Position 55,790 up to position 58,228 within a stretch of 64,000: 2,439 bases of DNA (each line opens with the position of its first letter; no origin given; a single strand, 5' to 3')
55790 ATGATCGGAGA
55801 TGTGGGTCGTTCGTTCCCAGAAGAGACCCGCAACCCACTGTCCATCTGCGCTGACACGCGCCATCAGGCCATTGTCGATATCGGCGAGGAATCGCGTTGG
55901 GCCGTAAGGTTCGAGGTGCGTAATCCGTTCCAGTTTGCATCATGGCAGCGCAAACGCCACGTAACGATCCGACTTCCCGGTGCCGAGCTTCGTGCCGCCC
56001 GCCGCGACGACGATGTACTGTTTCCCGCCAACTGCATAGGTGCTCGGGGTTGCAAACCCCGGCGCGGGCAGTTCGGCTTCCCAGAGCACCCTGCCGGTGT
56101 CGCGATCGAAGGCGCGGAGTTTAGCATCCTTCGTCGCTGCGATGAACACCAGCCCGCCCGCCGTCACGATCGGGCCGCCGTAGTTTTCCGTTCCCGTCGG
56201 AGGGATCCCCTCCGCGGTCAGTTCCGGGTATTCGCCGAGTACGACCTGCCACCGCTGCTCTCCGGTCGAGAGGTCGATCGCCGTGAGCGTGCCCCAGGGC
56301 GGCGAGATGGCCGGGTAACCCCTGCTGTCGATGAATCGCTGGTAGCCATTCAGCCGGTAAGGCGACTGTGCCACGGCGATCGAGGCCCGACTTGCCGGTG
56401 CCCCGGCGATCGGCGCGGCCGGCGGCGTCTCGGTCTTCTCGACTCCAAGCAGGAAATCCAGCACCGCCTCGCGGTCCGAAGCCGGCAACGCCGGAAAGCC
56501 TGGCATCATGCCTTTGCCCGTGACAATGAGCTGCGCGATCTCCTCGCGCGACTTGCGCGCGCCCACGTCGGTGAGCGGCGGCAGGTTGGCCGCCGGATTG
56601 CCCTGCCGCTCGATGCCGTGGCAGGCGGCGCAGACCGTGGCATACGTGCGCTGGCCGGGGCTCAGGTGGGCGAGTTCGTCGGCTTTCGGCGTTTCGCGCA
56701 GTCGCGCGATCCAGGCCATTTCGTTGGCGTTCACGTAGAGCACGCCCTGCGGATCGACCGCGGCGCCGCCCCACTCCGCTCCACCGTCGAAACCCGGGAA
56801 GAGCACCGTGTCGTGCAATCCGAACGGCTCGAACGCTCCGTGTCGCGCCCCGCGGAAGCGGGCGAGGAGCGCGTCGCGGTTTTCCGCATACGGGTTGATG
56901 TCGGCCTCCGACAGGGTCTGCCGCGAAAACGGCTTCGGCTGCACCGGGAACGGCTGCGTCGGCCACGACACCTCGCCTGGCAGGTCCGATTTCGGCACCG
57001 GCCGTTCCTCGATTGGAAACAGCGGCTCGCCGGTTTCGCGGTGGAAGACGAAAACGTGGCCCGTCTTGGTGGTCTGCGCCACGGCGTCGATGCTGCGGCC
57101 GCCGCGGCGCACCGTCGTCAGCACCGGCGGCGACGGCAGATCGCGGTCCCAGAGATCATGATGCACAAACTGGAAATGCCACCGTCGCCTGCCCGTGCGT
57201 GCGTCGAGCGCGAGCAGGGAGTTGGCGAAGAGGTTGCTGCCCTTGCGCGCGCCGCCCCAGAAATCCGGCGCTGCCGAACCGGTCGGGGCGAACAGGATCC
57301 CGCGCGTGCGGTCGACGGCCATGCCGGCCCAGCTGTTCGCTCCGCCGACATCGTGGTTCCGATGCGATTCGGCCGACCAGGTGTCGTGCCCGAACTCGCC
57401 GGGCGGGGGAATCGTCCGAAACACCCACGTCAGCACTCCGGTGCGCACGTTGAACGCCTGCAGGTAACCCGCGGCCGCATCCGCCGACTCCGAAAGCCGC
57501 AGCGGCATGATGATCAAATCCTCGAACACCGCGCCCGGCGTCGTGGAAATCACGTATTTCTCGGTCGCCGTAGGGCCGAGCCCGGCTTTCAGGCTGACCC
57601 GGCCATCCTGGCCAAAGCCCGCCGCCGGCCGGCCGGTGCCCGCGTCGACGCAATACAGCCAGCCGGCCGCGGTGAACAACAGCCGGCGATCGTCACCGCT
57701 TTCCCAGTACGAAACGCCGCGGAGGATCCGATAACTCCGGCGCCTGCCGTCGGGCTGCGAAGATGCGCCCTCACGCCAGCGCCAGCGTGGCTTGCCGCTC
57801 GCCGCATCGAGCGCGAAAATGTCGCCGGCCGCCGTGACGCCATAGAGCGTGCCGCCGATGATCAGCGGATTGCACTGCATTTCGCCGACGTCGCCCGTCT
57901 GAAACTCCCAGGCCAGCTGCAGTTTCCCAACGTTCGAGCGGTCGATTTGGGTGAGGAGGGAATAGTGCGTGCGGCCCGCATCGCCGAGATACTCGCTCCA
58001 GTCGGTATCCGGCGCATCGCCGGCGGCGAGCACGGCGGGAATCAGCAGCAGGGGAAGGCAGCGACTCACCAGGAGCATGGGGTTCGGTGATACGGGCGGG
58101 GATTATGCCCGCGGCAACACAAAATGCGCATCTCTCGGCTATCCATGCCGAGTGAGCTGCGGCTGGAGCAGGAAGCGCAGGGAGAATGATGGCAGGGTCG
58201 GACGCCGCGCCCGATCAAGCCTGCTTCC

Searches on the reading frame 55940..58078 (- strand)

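Call 47: search_protein_families(library=pfam, proteins=[window:55940-58078:-], max_evalue=0.00001)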
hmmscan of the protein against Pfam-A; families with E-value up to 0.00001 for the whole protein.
window:55940-58078:- (712 aa): 5 families
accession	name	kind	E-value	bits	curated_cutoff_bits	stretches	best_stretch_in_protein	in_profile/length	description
PF01011.28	PQQ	-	2.5e-183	611.4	26.7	2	27-472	1-456/595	Glucose/ethanol/alcohol dehydrogenase, beta-propeller domain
PF13360.13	PQQ_2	-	4e-20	72.9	27.6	1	596-696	3-84/233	Outer membrane protein assembly factor BamB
PF13442.11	Cytochrome_CBB3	-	6.9e-11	42.8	27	1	473-543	4-68/68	Cytochrome C oxidase, cbb3-type, subunit III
PF13570.13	Beta-prop_ACSF4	-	8e-07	29.2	133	0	635-692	138-191/329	Beta-alanine-activating enzyme, beta-propeller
PF00034.26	Cytochrom_C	-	1.1e-06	30.2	21.3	0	474-522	3-50/90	Cytochrome c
